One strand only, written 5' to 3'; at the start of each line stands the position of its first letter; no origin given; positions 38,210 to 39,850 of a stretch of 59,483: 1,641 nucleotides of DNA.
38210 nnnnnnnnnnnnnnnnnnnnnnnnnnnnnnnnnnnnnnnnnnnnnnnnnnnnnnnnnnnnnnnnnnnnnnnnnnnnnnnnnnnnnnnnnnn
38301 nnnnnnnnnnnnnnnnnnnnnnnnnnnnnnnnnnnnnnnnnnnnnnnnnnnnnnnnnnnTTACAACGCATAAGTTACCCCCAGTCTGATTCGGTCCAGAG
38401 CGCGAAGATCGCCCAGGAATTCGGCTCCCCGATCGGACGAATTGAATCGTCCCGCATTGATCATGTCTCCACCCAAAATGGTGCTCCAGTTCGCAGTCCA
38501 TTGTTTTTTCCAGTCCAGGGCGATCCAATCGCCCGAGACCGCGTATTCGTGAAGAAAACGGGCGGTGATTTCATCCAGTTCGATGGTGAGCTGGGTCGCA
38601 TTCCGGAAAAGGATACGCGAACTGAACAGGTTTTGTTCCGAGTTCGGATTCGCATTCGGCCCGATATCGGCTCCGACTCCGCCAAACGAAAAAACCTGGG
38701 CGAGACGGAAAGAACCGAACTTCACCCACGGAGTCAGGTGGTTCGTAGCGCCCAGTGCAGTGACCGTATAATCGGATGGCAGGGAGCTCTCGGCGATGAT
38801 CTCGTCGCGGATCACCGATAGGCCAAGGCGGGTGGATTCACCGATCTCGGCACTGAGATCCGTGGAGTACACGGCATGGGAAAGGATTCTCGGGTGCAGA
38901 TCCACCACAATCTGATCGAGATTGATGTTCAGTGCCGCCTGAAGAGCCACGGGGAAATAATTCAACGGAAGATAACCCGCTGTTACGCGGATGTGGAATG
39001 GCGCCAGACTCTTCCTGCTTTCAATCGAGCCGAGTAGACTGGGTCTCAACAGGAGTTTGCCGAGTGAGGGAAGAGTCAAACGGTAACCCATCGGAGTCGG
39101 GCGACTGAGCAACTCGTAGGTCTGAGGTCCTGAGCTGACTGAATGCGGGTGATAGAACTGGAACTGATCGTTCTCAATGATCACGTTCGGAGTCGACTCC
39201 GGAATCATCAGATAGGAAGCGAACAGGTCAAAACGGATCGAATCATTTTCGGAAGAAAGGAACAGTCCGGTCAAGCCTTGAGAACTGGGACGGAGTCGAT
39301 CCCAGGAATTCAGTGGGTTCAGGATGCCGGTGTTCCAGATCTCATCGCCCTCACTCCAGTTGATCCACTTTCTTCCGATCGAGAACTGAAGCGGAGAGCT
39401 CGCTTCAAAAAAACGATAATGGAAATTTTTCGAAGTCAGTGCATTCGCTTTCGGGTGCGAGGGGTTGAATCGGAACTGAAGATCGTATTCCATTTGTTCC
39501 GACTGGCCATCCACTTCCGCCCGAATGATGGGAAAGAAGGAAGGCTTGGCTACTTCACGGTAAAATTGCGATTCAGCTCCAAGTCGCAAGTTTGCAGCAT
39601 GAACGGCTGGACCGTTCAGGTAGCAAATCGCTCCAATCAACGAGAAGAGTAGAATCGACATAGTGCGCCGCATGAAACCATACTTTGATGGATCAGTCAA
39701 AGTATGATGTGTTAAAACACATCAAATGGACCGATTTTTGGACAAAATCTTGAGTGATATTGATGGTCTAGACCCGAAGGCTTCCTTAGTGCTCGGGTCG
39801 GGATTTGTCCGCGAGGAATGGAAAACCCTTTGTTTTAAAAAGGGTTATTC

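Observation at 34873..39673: Two-gene envelope module: orphan beta-barrel plus a 1165-aa orphan lipoprotein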

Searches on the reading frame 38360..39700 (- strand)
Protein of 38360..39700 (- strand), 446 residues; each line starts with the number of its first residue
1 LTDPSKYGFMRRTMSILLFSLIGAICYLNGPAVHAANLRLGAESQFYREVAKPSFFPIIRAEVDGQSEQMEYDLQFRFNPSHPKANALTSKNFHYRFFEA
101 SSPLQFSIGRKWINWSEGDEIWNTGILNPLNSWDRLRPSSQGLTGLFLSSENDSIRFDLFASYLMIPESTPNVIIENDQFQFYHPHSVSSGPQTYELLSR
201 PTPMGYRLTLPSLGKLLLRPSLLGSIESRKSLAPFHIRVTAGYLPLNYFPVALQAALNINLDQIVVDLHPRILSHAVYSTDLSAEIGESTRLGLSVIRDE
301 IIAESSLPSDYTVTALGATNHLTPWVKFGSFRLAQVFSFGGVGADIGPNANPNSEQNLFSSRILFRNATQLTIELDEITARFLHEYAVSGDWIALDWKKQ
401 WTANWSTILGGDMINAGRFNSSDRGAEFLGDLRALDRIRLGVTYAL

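Call 3: search_protein_families(library=pfam, proteins=[window:38360-39700:-], max_evalue=1)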
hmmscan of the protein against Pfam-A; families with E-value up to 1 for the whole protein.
window:38360-39700:- (446 aa): 0 families

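Call 4: search_protein_families(library=ncbifam, proteins=[window:38360-39700:-], max_evalue=1)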
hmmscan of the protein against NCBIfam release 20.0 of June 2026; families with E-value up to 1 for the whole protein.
window:38360-39700:- (446 aa): 0 families

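Call 6: search_solved_structures(query=window:38360-39700:-, max_evalue=10)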
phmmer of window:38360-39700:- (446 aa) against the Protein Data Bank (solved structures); distinct sequences matched with E-value up to 10: 0.

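Call 15: find_encoding_contigs(protein=window:38360-39673:-, flank=10000)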
Protein window:38360-39673:- (437 aa): no gene with exactly this product is on record in the collection.

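Call 27: find_homologous_proteins(query=window:38360-39673:-)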
Query window:38360-39673:- (437 aa): 56 proteins with E <= 0.001 among 8000 candidates.
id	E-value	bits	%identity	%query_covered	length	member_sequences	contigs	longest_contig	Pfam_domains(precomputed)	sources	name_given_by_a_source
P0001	1.5e-267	906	90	99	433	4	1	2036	-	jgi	-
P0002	3.7e-225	766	76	100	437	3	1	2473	-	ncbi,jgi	jgi:hypothetical protein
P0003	2.9e-184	631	66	94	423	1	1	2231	-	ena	-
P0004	9.0e-184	630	61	100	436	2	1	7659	-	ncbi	-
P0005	2.1e-182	625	66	94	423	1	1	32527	-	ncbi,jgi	jgi:hypothetical protein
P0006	4.2e-164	565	56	99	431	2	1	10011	-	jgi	-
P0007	5.1e-157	541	56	99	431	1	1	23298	-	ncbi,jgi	jgi:hypothetical protein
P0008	4.5e-156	538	55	99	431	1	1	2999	-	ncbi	-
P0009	9.0e-149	514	51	100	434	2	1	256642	-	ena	-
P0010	4.3e-148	512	51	100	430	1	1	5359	-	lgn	-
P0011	7.9e-143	495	50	100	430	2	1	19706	-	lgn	-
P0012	1.7e-142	494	51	99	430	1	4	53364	-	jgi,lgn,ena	jgi:hypothetical protein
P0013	2.8e-142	493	49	100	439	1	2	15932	-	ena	-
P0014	6.5e-142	492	51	98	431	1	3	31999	-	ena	-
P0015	1.8e-141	490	53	94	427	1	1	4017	-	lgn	-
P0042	2.8e-94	335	39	99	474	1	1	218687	-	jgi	jgi:hypothetical protein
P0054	1.6e-80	289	41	88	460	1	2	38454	-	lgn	-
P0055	4.3e-75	271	36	94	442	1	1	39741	-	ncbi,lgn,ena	-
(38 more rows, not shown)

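Call 32: find_encoding_contigs(protein=P0009, flank=10000, max_places=2)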
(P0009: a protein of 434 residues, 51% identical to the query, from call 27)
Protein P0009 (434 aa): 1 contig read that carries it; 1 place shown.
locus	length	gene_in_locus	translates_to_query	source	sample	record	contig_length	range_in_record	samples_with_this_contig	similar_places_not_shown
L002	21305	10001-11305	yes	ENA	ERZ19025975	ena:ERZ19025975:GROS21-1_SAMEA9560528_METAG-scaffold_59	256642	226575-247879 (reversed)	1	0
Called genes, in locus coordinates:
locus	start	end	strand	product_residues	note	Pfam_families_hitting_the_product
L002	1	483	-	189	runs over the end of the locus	PF03602:Cons_hypoth95, PF05175:MTS, PF13847:Methyltransf_31 (weak)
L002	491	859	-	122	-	-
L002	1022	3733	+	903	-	-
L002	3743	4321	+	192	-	-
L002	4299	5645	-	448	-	PF00072:Response_reg, PF00158:Sigma54_activat, PF14532:Sigma54_activ_2, PF07728:AAA_5 (weak), PF25601:AAA_lid_14, PF02954:HTH_8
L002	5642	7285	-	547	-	PF00512:HisKA, PF02518:HATPase_c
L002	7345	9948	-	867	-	PF12705:PDDEXK_1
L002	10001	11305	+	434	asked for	-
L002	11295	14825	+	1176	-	-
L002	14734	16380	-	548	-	PF00664:ABC_membrane, PF00005:ABC_tran, PF13401:AAA_22 (faint)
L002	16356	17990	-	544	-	PF00664:ABC_membrane, PF00005:ABC_tran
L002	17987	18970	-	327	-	PF00849:PseudoU_synth_2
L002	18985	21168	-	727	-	PF13328:HD_4, PF01966:HD, PF04607:RelA_SpoT, PF02824:TGS, PF19296:RelA_AH (weak), PF28438:RelA_RIS, PF01842:ACT (weak), PF13291:ACT_4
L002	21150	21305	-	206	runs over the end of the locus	PF00625:Guanylate_kin, PF13671:AAA_33 (faint)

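Call 33: find_encoding_contigs(protein=P0042, flank=10000, max_places=2)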
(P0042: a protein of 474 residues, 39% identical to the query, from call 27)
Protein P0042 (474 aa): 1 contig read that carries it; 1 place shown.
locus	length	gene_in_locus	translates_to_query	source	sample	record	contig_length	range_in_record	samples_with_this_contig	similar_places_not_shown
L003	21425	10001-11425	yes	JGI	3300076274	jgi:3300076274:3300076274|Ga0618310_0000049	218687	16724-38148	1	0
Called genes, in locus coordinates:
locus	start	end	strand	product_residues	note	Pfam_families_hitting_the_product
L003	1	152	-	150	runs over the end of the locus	PF03602:Cons_hypoth95, PF05175:MTS, PF13847:Methyltransf_31 (weak)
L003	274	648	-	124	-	-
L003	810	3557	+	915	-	-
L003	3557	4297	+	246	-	-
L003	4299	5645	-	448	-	PF00072:Response_reg, PF06490:FleQ (faint), PF00158:Sigma54_activat, PF00493:MCM (faint), PF14532:Sigma54_activ_2, PF07728:AAA_5 (weak), PF25601:AAA_lid_14, PF02954:HTH_8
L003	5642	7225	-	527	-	PF00672:HAMP, PF00512:HisKA, PF02518:HATPase_c, PF13589:HATPase_c_3 (weak)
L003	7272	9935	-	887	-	PF12705:PDDEXK_1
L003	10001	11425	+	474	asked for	-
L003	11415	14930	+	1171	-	-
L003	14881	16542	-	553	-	PF00664:ABC_membrane, PF02463:SMC_N (faint), PF00005:ABC_tran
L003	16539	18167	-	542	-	PF00664:ABC_membrane, PF00005:ABC_tran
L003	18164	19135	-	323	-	PF00849:PseudoU_synth_2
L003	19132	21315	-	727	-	PF13328:HD_4, PF01966:HD, PF04607:RelA_SpoT, PF02824:TGS, PF19296:RelA_AH (faint), PF28438:RelA_RIS, PF01842:ACT (weak), PF13291:ACT_4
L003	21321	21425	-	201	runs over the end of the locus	PF00625:Guanylate_kin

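Call 34: find_encoding_contigs(protein=P0055, flank=10000, max_places=2)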
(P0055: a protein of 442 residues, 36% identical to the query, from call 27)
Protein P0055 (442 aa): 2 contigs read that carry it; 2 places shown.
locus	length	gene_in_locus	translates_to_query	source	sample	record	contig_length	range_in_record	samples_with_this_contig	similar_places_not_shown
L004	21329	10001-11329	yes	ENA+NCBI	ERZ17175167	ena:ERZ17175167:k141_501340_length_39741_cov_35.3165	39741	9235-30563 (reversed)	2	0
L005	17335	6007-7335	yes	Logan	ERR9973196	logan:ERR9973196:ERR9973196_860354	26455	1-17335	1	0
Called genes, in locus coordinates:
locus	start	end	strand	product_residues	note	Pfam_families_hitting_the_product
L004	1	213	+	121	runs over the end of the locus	-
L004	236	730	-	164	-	-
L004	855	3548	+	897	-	-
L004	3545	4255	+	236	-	-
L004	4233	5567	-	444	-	PF00072:Response_reg, PF06490:FleQ (faint), PF00158:Sigma54_activat, PF14532:Sigma54_activ_2, PF07728:AAA_5 (weak), PF25601:AAA_lid_14, PF02954:HTH_8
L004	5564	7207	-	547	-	PF00512:HisKA, PF02518:HATPase_c, PF14501:HATPase_c_5 (faint)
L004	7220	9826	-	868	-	PF12705:PDDEXK_1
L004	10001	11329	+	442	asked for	-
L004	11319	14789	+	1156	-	-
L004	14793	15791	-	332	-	PF00849:PseudoU_synth_2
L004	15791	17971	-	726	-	PF13328:HD_4, PF01842:ACT (faint), PF01966:HD, PF04607:RelA_SpoT, PF02824:TGS, PF19296:RelA_AH (weak), PF28438:RelA_RIS, PF13291:ACT_4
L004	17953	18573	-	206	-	PF13191:AAA_16 (weak), PF00625:Guanylate_kin, PF13401:AAA_22 (faint)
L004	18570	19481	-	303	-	PF03755:YicC-like_N, PF08340:YicC-like_C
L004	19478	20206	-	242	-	PF03255:ACCA, PF01039:Carboxyl_trans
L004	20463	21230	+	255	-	-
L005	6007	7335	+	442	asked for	-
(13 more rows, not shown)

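Call 35: find_encoding_contigs(protein=P0054, flank=10000, max_places=2)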
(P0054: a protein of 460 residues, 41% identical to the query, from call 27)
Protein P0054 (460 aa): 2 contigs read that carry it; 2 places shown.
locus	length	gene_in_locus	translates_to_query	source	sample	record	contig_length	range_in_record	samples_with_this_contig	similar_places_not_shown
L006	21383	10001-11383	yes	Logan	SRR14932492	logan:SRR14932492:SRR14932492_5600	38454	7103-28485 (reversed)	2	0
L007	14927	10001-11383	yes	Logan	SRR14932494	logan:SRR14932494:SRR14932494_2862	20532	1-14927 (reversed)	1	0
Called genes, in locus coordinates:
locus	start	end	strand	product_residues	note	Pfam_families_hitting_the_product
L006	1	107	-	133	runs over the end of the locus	-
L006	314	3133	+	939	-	-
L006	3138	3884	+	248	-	-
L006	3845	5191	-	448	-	PF00072:Response_reg, PF07724:AAA_2 (faint), PF00158:Sigma54_activat, PF14532:Sigma54_activ_2, PF01078:Mg_chelatase (faint), PF07728:AAA_5, PF25601:AAA_lid_14, PF02954:HTH_8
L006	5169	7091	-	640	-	PF00672:HAMP (weak), PF00512:HisKA, PF02518:HATPase_c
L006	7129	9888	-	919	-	PF12705:PDDEXK_1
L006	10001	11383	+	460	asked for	-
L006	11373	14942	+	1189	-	-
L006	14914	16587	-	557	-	PF00664:ABC_membrane, PF00005:ABC_tran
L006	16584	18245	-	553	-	PF00664:ABC_membrane, PF00005:ABC_tran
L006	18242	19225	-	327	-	PF01479:S4 (faint), PF00849:PseudoU_synth_2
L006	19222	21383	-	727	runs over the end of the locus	PF13328:HD_4, PF01966:HD, PF04607:RelA_SpoT, PF02824:TGS, PF19296:RelA_AH (weak), PF28438:RelA_RIS, PF01842:ACT, PF13291:ACT_4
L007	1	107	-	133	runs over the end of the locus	-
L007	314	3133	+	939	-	-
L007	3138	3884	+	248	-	-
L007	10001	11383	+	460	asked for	-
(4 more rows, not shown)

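Call 39: predict_structure(alignment_id=A1)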
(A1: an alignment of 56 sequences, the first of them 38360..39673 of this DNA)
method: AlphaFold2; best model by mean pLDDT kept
length: 437 residues; sequences in the alignment: 56
mean_pLDDT: 88.8   pTM: 0.85
mean pLDDT of the five models: 88.8, 87.0, 86.5, 83.8, 83.3
residues with pLDDT >= 90: 272; 70-90: 126; 50-70: 28; < 50: 11
segments of 3 or more residues with pLDDT < 50: 19-24, 249-251
pLDDT, mean of each block of 10 residues (from residue 1): 63 59 66 95 92 94 95 92 95 93 97 95 93 97 95 92 85 85 71 84 92 96 87 95 72 74 96 94 98 88 90 98 98 87 70 89 97 97 97 95 94 88 90 93
secondary structure, 60 per line:
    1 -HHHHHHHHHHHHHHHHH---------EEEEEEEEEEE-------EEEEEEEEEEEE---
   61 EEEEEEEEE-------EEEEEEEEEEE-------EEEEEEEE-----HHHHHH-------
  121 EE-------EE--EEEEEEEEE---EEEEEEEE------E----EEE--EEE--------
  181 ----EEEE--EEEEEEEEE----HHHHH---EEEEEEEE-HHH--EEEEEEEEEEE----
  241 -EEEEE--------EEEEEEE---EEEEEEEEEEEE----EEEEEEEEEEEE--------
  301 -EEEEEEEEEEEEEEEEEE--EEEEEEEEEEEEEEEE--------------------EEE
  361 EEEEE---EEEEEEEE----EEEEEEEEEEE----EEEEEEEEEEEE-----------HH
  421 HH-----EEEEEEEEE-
elements in order: H2-18 E28-38 E46-57 E61-69 E77-87 E95-102 H108-113 E134-142 E146-153 E165-167 E170-172 E185-188 E191-199 H204-208 E212-219 E226-236 E242-246 E255-261 E265-276 E281-292 E302-319 E322-337 E358-365 E369-376 E381-391 E396-407 H419-422 E428-436
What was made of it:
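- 38360..39673 (-): Gene for the 437-aa outer-membrane beta-barrel (an alternative TTG start lies at 39700). AF2 model is all-beta, pLDDT 88.8, pTM 0.85 (call 39).
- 39596..39673 (-): Sec (SPase I) signal peptide of the barrel, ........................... The model has an N-terminal helix at residues 2-18 with low pLDDT (call 39).
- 39260..39376 (-): Most conserved stretch of the barrel (residues 100-138, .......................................); a long non-strand segment with one short helix. It spans the end of strand 95-102, the non-strand gap and the start of strand 134-142 of the model (call 39).
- On SusC/SusD (TonB-dependent transporter + SusD-like lipoprotein): The protein is only 437 aa. 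The model shows no N-terminal plug domain (call 39).
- On Slam / surface-lipoprotein assembly modulator: The model has about 18-21 strands and no helical N-terminal domain beyond the signal peptide (call 39).
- On Outer-membrane beta-barrel proteins (generic): All-beta AF2 model with pLDDT 88.8 (call 39).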

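Call 44: fold_search(model_id=the predicted structure, library=pdb)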
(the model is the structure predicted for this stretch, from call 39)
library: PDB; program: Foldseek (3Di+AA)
matches with E <= 10: 851; with E <= 0.001: 226
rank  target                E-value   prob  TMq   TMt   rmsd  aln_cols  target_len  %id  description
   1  6ehe                  3.9e-09  1.00  0.39  0.50  10.2       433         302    8  OmpTdeltaL8 (loop L8 deletion mutant of OmpT), an outer membrane protein of Vibrio cholerae (released 2018-04-25)
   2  4lsh_B                9.7e-09  1.00  0.38  0.46  10.1       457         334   10  Ion selectivity of OmpF porin soaked in 0.2M KBr (released 2013-10-23)
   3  4d65_A                1.2e-08  1.00  0.39  0.47  11.0       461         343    9  Structure of porin Omp-Pst2 from P. stuartii; the asymmetric unit contains a dimer of trimers. (released 2016-03-09)
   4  6ehd                  1.3e-08  1.00  0.39  0.49  10.9       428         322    9  OmpT (in-vitro folded), an outer membrane protein of Vibrio cholerae (released 2018-04-25)
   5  4gcp_A                1.6e-08  1.00  0.38  0.47   9.9       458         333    9  Crystal Structure of E. coli OmpF porin in complex with Ampicillin (released 2012-12-19)
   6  7ff7_A                1.6e-08  1.00  0.37  0.45  10.5       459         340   11  Structure of OmpF2 (released 2022-11-16)
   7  5o9c_A                1.6e-08  1.00  0.39  0.45  10.3       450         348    9  Crystal structure of Omp36 from Enterobacter aerogenes (released 2018-06-27)
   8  1hxt                  2.0e-08  1.00  0.38  0.46   9.5       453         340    9  OMPF PORIN MUTANT NQAAA (released 2001-06-06)
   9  9wcb_A                2.0e-08  1.00  0.38  0.44  11.7       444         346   11  Open state of A8 gpJ 713 central tail fiber with OmpC G17 from E. coli EDL933 (released 2026-01-28)
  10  9j9p                  2.3e-08  1.00  0.38  0.46   9.8       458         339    8  artificial mononuclear Zn-bound metalloprotein 3 (M3:Zn) (released 2025-07-02)
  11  4lsh_A                2.4e-08  1.00  0.38  0.47  10.6       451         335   10  Ion selectivity of OmpF porin soaked in 0.2M KBr (released 2013-10-23)
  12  1mpf                  2.4e-08  1.00  0.38  0.45   9.8       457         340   10  STRUCTURAL AND FUNCTIONAL ALTERATIONS OF A COLICIN RESISTANT MUTANT OF OMPF-PORIN FROM ESCHERICHIA COLI (released 1995-02-07)
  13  9j9o_A                2.5e-08  1.00  0.38  0.47   9.9       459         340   10  artificial dinuclear Zn-bound metalloprotein 1 (D1:2Zn) (released 2025-07-02)
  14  1gfm                  2.5e-08  1.00  0.38  0.46  10.3       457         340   10  OMPF PORIN (MUTANT D113G) (released 1996-12-07)
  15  6v78_A                2.5e-08  1.00  0.38  0.44  11.5       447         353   10  OmpK37 porin (released 2020-04-01)
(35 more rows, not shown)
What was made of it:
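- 38360..39673 (-): Foldseek matches porins, OprD and AlgE generically (call 44).
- On Outer-membrane beta-barrel proteins (generic): 226 PDB matches at E<=1e-3; the 50 listed are all outer-membrane barrels or OmpF-derived constructs (call 44).
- Closest known: General and substrate-specific porins. Same: Best Foldseek matches of the barrel model (E 4e-9 to 1e-7; call 44).
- Checked: Barrel: the beta-barrel guess is borne out by an AlphaFold2 model (pLDDT 88.8, pTM 0.85, all-beta; call 39) and by Foldseek hits to outer-membrane porins, OprD and AlgE (E about 1e-8; call 44).
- The barrel's best structural matches are diffusion channels (OmpF/OmpC, OprD/Occ, AlgE, MOMP; call 44).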

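Call 54: search_solved_structures(query=A1, max_evalue=1)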
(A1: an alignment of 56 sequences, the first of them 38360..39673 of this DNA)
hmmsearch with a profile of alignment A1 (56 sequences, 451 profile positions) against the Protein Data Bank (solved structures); distinct sequences matched with E-value up to 1: 2.
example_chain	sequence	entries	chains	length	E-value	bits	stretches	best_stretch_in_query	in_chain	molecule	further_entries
6j0y_C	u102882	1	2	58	0.16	13.8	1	257-288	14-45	Peptide from Structure-specific endonuclease subunit SLX4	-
8k7t_A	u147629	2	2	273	0.7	11.7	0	315-369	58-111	High affinity immunoglobulin epsilon receptor subunit alpha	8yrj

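Call 63: find_related_loci(query=A1, collection=metagenome_contigs, flank=6000)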
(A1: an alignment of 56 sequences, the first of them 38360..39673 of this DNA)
Query A1 (437 aa) in metagenome_contigs; peptide patterns used: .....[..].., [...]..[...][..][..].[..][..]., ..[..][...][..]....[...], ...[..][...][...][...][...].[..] (x = any residue, [..] = any of these).
338 stretches matched a pattern; 11 encode a relative of the query (tblastn E <= 1e-3); 11 distinct loci.
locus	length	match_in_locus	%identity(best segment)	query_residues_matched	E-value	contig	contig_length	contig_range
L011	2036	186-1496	90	1-437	0e+0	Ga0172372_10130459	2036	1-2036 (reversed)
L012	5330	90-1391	51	1-437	2e-150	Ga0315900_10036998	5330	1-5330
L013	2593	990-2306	49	1-437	6e-153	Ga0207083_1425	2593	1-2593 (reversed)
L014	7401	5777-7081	49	1-437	8e-139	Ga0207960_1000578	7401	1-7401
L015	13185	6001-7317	47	1-437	6e-137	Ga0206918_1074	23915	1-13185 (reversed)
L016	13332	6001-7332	39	16-437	4e-105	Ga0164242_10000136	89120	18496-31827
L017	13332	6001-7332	39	16-437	7e-105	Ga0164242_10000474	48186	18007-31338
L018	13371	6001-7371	40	3-437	2e-104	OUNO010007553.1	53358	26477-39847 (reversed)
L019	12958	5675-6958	40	28-437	1e-100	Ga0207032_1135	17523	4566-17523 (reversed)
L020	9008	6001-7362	39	9-437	4e-95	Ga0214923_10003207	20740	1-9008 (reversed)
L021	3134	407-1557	46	28-424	1e-61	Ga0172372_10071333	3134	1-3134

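Call 78: search_protein_families(library=pfam, alignment_id=A1, max_evalue=5)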
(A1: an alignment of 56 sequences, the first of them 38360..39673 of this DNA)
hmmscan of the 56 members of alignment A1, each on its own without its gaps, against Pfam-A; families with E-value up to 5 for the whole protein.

A. member 1, window:38360-39673:- (437 aa): 0 families

B. families by the number of members that match (of 56 scanned): 6 families
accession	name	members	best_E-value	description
PF13505.12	OMP_b-brl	1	0.047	Outer membrane protein beta-barrel domain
PF17163.9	DUF5125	1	0.08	Domain of unknown function (DUF5125)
PF21505.3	RPN2_N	1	0.15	26S proteasome subunit RPN2, N-terminal domain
PF24013.1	DUF7327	1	0.16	Family of unknown function (DUF7327)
PF23652.1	TRAPP14_C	1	0.2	TRAPP14 C-terminal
PF21209.4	Bac_rhamnosid-like_N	1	0.28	Alpha-rhamnosidase-like, bacteroidetes, N-terminal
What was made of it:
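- On Slam / surface-lipoprotein assembly modulator: No Pfam hit (calls 3, 78).
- On Classical porin families (Porin_1, Porin_4, OprD): No Pfam porin model hit in 56 members (call 78).
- Closest known: SusC/SusD-type. Different: No Pfam hit to either family (calls 3, 78).
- Closest known: General and substrate-specific porins. Different: TM-scores are only 0.35-0.44 with rmsd about 10 A. There are no Pfam porin hits in 56 members (call 78).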

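Call 95: search_protein_families(library=padloc, proteins=[window:38360-39673:-], max_evalue=0.01)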
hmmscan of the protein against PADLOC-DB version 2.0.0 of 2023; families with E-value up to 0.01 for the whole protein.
window:38360-39673:- (437 aa): 0 families
